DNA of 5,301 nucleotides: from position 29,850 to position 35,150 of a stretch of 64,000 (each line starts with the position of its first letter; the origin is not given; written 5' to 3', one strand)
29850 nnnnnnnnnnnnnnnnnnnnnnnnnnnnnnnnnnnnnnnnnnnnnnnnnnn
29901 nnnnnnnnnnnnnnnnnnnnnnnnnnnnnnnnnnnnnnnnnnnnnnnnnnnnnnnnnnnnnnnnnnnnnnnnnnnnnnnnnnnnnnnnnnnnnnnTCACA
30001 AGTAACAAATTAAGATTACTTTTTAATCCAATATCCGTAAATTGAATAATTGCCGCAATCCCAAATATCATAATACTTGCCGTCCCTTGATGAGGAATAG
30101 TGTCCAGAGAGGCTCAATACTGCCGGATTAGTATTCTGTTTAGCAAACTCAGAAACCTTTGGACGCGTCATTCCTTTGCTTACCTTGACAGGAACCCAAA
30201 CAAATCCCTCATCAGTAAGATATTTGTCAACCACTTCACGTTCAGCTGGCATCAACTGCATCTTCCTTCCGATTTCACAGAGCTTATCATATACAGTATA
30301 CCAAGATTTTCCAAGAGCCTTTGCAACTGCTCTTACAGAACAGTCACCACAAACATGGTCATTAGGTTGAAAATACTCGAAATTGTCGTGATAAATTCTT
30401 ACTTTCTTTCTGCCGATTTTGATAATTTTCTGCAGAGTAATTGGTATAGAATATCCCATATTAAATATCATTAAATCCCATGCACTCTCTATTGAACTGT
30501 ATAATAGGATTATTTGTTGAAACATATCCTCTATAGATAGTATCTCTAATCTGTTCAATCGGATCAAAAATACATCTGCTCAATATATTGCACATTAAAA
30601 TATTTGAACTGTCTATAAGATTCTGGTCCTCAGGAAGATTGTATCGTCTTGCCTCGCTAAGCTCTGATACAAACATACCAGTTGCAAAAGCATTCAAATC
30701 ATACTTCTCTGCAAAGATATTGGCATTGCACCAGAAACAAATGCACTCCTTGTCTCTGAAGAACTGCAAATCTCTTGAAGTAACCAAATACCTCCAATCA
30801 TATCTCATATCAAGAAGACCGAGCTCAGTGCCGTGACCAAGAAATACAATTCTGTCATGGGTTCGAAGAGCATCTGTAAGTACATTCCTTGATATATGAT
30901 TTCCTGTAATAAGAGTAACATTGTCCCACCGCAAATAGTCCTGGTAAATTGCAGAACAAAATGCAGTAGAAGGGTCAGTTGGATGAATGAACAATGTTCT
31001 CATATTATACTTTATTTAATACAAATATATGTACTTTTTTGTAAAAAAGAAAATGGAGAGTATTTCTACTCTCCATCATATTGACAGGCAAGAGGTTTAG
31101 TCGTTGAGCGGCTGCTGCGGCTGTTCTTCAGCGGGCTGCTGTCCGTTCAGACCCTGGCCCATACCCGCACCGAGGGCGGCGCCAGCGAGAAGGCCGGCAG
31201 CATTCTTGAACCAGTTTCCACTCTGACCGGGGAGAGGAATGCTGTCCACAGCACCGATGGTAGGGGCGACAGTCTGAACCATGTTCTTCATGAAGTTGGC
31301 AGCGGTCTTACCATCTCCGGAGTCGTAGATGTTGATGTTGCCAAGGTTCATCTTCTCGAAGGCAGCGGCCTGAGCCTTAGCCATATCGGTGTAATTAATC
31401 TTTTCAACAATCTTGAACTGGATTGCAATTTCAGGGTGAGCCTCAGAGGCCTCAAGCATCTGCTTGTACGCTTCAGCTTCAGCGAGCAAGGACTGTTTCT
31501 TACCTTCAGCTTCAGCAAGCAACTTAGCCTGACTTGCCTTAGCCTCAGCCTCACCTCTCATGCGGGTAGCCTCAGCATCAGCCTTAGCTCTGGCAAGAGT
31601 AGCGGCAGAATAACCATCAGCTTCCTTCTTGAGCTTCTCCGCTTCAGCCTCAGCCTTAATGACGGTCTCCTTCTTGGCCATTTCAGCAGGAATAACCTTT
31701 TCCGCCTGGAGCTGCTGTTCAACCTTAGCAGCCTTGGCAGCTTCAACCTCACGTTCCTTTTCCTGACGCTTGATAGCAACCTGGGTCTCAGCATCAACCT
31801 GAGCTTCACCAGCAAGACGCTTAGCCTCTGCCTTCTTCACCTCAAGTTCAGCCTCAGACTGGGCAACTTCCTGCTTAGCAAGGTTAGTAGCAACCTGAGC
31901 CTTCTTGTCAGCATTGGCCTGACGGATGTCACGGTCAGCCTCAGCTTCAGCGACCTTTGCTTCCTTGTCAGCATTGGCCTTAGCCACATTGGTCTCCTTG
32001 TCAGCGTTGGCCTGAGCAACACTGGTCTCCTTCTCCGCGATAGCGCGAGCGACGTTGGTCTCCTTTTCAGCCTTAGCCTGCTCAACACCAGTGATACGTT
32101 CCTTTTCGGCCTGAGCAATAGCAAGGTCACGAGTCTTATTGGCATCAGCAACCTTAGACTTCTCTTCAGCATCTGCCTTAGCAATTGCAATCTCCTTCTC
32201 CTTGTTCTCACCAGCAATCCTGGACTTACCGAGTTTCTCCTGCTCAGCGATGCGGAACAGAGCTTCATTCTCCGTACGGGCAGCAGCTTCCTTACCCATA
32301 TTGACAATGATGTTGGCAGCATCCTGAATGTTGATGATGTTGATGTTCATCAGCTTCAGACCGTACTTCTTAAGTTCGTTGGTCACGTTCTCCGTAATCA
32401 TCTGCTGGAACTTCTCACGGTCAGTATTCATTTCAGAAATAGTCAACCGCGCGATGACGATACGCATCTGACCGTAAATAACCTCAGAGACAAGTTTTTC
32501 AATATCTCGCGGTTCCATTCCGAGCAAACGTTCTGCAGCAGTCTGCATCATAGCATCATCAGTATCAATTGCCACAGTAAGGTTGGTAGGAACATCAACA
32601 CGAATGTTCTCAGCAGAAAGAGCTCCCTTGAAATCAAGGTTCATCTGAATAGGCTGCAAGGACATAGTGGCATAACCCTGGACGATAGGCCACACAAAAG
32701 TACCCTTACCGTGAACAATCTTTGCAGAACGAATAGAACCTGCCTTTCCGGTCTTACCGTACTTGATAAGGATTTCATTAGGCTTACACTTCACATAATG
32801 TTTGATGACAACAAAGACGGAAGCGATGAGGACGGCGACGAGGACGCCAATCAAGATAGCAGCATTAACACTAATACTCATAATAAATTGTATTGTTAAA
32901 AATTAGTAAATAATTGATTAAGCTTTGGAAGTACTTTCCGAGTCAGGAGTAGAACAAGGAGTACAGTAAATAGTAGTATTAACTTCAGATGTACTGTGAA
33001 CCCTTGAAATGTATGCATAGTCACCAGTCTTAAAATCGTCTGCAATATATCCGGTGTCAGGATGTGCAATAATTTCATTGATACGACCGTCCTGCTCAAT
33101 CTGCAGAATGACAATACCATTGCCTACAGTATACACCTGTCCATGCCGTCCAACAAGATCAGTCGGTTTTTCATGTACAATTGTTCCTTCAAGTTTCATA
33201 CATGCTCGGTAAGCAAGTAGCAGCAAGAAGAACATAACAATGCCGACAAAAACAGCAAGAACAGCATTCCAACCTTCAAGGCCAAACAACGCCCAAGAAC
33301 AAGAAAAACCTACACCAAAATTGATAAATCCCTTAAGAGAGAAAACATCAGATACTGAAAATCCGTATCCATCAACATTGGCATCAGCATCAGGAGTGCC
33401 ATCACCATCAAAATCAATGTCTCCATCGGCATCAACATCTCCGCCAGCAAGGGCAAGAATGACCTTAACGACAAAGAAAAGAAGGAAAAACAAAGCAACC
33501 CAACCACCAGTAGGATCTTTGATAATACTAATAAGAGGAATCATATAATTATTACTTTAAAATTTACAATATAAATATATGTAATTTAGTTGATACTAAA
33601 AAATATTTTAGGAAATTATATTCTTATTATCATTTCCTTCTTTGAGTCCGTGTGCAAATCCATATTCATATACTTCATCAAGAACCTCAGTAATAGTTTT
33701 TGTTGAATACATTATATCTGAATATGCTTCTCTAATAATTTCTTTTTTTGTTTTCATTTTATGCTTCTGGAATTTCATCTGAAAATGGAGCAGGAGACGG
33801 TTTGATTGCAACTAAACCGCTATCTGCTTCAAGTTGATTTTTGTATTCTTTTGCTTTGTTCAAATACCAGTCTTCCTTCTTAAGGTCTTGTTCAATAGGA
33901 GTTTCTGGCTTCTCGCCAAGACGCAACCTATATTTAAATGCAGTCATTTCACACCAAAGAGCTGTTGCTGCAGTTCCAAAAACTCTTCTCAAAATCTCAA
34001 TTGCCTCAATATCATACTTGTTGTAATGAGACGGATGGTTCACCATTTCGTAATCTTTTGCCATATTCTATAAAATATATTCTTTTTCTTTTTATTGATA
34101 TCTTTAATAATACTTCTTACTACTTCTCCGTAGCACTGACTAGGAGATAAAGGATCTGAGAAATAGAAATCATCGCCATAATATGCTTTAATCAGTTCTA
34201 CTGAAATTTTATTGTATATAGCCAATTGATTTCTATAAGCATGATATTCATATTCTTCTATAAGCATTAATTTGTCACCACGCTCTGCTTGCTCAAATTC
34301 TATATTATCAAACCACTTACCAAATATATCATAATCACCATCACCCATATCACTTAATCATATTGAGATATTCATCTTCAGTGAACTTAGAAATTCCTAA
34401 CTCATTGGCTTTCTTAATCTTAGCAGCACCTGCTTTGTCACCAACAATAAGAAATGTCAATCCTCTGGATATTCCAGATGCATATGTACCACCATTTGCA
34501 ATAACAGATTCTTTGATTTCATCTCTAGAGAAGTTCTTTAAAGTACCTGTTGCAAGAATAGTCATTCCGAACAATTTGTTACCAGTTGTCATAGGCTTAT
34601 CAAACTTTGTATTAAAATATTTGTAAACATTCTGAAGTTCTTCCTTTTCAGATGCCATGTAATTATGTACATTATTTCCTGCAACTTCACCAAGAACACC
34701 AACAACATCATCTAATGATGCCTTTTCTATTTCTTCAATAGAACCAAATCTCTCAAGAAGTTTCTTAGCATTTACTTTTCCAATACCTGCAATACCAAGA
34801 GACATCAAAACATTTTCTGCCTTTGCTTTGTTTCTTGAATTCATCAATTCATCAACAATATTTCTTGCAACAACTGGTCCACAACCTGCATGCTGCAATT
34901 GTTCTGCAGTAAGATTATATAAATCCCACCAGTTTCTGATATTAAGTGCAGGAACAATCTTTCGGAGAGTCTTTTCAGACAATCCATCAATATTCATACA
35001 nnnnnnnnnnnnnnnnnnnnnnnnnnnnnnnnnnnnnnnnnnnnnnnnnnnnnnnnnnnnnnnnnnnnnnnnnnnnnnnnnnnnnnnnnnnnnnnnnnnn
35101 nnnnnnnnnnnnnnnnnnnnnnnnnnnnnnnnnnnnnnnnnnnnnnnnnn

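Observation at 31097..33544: GC-rich flotillin (SPFH) - NfeD operon embedded in an AT-rich phage genome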

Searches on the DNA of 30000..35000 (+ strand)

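Call 7: search_dna_similar(query=window:30000-35000:+, collection=phages, mode=near)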
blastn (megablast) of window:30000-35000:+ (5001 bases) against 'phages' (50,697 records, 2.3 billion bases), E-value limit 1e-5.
No match.

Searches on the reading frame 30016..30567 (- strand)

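Call 3: search_protein_families(library=pfam, proteins=[window:30016-30567:-], max_evalue=0.01)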
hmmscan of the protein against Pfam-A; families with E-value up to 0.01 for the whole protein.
window:30016-30567:- (183 aa): 0 families

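Call 5: search_protein_families(library=phrogs, proteins=[window:30016-30567:-], max_evalue=0.01)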
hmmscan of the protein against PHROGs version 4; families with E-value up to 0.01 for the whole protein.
window:30016-30567:- (183 aa): 1 family
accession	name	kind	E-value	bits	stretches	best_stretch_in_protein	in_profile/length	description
phrog_3754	-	unknown function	1.3e-16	62.2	1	61-180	6-141/145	-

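Call 45: search_protein_families(library=padloc, proteins=[window:30016-30567:-], max_evalue=0.01)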
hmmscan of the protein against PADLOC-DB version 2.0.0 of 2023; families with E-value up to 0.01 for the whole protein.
window:30016-30567:- (183 aa): 0 families
